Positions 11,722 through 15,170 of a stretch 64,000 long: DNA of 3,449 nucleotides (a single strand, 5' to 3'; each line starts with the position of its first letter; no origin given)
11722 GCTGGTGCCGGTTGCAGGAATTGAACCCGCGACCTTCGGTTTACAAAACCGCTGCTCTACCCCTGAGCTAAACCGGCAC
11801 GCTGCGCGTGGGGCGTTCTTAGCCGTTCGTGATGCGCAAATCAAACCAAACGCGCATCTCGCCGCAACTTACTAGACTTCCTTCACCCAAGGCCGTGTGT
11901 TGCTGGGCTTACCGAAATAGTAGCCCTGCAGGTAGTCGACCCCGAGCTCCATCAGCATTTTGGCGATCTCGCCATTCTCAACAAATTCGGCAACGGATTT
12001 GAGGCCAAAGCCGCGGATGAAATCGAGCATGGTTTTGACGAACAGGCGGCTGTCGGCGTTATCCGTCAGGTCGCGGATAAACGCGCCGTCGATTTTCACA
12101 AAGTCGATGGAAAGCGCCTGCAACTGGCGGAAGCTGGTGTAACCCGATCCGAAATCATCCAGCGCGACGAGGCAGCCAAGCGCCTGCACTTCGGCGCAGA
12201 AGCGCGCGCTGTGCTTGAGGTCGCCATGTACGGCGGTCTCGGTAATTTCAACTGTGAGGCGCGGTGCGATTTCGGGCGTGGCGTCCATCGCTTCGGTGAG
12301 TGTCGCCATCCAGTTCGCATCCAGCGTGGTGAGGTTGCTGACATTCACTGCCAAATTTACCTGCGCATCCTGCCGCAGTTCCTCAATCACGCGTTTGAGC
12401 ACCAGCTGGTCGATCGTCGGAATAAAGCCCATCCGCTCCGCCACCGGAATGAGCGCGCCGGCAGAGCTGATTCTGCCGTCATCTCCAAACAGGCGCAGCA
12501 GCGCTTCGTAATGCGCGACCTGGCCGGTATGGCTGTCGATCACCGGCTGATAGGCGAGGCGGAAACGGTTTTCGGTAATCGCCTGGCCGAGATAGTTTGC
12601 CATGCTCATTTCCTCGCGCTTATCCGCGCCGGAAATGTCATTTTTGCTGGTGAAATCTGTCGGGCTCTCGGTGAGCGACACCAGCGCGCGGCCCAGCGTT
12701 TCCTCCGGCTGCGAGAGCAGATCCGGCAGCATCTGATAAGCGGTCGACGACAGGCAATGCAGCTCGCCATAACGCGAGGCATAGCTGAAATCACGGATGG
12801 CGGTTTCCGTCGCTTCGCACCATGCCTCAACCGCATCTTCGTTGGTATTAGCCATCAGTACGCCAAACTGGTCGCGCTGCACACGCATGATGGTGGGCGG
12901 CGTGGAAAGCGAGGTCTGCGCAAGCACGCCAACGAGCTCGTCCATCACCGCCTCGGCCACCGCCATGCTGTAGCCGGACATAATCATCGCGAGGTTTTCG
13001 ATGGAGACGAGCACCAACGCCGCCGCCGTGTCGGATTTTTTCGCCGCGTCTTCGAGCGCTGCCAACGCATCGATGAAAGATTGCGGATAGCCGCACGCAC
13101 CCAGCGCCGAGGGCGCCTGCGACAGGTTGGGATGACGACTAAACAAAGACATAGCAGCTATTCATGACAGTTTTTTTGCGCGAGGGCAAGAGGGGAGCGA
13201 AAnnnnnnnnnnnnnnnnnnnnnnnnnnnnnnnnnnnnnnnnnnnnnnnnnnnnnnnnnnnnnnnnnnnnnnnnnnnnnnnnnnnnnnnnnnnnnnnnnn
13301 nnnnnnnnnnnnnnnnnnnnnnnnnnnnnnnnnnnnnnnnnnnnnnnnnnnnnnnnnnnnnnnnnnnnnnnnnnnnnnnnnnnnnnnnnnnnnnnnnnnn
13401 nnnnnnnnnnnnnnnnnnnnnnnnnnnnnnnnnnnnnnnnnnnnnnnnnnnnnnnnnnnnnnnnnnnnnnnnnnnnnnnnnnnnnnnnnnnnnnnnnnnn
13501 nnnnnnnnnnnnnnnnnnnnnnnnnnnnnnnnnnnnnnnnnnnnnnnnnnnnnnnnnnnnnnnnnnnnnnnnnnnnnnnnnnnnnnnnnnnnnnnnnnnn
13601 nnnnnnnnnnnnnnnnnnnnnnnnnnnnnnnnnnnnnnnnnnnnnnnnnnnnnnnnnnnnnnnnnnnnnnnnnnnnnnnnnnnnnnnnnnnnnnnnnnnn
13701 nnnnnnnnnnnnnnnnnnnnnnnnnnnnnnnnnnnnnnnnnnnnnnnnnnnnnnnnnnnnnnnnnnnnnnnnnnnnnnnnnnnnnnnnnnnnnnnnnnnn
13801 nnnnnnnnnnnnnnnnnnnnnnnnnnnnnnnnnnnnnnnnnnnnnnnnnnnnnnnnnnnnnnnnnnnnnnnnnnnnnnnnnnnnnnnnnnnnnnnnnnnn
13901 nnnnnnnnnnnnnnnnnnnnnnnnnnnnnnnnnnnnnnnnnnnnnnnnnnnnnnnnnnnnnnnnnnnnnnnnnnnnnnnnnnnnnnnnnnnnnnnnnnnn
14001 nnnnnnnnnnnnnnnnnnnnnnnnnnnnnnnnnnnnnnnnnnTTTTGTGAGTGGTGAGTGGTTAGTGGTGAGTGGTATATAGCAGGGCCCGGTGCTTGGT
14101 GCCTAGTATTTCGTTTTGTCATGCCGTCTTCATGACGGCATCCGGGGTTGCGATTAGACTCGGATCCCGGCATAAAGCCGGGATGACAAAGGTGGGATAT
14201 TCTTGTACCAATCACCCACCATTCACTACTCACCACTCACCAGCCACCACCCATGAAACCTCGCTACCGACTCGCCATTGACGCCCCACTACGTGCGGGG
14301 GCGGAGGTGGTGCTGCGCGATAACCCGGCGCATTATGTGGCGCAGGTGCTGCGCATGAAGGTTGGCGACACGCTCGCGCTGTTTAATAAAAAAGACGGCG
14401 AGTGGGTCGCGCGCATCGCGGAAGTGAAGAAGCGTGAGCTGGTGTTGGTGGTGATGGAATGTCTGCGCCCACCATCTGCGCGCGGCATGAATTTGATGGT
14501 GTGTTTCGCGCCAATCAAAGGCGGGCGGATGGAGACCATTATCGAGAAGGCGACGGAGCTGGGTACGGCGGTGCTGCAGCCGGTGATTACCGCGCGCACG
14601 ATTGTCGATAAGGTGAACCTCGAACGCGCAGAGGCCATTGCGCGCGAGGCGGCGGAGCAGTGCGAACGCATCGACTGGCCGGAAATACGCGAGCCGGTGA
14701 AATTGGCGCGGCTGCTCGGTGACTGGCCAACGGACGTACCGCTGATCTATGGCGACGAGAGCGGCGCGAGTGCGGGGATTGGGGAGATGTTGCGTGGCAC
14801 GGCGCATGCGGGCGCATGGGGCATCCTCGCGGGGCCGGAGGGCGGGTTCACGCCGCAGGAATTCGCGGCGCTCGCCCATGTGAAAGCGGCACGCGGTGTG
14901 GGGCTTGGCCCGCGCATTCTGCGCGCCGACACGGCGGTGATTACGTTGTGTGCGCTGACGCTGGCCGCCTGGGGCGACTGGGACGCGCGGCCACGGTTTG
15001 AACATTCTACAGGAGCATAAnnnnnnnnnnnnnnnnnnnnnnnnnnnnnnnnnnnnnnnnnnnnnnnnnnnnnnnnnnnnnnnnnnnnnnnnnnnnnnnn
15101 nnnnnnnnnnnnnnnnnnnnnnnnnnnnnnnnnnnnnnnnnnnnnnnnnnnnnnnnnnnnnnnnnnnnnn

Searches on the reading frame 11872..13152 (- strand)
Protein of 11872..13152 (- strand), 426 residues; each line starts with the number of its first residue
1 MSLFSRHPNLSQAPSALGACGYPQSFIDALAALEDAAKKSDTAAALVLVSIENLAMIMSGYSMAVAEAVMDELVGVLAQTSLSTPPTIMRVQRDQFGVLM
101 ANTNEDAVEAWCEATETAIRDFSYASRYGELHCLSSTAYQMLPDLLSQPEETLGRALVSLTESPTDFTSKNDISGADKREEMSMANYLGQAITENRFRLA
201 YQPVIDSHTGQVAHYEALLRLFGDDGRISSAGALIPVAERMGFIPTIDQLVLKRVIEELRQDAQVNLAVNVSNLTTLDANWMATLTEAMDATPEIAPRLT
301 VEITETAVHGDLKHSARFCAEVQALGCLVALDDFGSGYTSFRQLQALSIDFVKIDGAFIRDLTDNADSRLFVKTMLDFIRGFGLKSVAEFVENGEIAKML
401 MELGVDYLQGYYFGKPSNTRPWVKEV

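Call 66: search_protein_families(library=ncbifam, proteins=[window:11872-13152:-], max_evalue=1e-30)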
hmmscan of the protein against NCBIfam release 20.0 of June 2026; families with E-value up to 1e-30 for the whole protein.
window:11872-13152:- (426 aa): 8 families
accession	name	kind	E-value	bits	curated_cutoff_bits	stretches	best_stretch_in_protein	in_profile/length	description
NF045673.1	c-di-GMPRcptLapD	equivalog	2.9e-46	158.1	1020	1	41-417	264-645/647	cyclic di-GMP receptor LapD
NF045675.1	PhdiestaseDibA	equivalog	2.4e-44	151.7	980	1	32-418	223-617/623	phosphodiesterase DibA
NF007474.0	PRK10060.1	equivalog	3.3e-39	134.7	782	1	38-418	261-646/663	cyclic di-GMP phosphodiesterase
NF052458.1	PhdiestGepA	equivalog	1.4e-38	132.7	1200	1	177-422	585-837/840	phosphodiesterase GepA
NF007298.0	PRK09776.1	equivalog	1.5e-38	132.4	1135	1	25-417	697-1097/1111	diguanylate cyclase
NF008807.1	PRK11829.1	equivalog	4.8e-37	127.4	733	1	182-417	414-653/670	biofilm formation regulator HmsP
NF008467.0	PRK11359.1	equivalog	1.6e-31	109.1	857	1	38-418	399-784/800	oxygen-sensing cyclic-di-GMP phosphodiesterase DosP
NF008281.1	PRK11059.1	equivalog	9.6e-31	106.7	663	0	188-418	401-631/633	RNase E specificity factor CsrD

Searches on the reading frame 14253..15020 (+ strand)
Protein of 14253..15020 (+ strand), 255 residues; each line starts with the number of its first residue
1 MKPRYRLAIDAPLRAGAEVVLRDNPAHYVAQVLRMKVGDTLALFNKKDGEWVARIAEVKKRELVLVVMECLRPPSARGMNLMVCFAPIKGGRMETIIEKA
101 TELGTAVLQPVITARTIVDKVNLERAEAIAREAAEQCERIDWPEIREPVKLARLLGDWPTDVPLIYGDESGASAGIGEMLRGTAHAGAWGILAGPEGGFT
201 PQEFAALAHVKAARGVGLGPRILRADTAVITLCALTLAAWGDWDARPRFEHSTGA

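Call 74: search_protein_families(library=pfam, proteins=[window:14253-15020:+], max_evalue=1e-8)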
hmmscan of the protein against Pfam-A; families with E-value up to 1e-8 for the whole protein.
window:14253-15020:+ (255 aa): 2 families
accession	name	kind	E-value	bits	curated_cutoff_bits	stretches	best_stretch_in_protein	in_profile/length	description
PF04452.19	Methyltrans_RNA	-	1.1e-37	129.6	23.9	1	80-235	6-163/165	RNA methyltransferase domain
PF20260.4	PUA_4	-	6.1e-12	45.9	23.9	1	26-67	6-47/48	RNA methyltransferase PUA domain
